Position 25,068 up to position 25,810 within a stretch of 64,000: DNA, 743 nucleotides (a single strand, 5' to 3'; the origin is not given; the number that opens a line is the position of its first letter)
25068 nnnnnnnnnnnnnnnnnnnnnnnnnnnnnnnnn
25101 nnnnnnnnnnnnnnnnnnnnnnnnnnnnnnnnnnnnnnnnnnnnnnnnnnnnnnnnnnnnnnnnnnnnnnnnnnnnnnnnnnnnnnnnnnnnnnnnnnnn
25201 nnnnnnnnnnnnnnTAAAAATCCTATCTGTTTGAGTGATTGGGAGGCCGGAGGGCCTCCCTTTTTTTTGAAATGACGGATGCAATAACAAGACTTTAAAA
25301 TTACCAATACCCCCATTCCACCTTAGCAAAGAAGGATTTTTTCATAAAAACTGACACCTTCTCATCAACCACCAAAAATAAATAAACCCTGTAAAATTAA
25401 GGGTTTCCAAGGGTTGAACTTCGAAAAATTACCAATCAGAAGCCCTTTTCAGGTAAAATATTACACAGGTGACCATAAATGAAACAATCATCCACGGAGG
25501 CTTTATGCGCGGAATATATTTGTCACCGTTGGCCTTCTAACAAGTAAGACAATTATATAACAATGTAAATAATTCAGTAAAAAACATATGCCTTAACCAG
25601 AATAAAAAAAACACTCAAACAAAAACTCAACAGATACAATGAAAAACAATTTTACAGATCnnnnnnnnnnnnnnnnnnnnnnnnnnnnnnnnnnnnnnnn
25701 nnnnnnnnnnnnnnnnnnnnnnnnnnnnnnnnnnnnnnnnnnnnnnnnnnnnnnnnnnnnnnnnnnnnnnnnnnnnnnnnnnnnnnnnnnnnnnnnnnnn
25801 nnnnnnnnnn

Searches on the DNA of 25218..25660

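Call 28: search_rna_families(source=window, start=25218, end=25660, threshold=evalue, max_evalue=10)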
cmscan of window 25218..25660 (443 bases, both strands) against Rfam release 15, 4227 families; matches with E-value up to 10: 9.
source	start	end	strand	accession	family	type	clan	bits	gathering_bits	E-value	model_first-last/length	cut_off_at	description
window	25218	25268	+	RF02274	AniS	Gene;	-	21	50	0.28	50-106/106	5'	AniS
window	25344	25440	-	RF01770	rimP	Cis-reg; leader;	-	20.9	47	0.48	1-102/102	no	Gammaprotebacteria rimP leader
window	25258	25333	-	RF03330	mir-750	Gene; miRNA;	-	17.5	60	0.37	1-80/80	no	mir-750 microRNA precursor family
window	25237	25271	+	RF04319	BTncRNA_FopS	Gene; sRNA;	-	16.5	56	5.1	37-71/71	no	Bacteroidetes FopS (family of paralogous sRNAs)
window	25418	25515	-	RF00218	SNORD46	Gene; snRNA; snoRNA; CD-box;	CL00061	16.1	40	1.1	1-104/104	no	Small nucleolar RNA SNORD46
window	25324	25417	+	RF01221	snoU6-47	Gene; snRNA; snoRNA; CD-box;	-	15.6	54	7.2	1-132/132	no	Small nucleolar RNA U6-47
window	25377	25451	-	RF01772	rnk_pseudo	Cis-reg; leader;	-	14.6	55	7.4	1-108/108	no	Pseudomonas rnk leader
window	25253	25340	-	RF01696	Chlorobi-1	Gene; sRNA;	-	13.5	50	0.71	1-67/67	no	Chlorobi-1 RNA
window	25218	25267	+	RF01489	sbrA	Gene; sRNA;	-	13.3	45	7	9-71/71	5'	Listeria sRNA sbrA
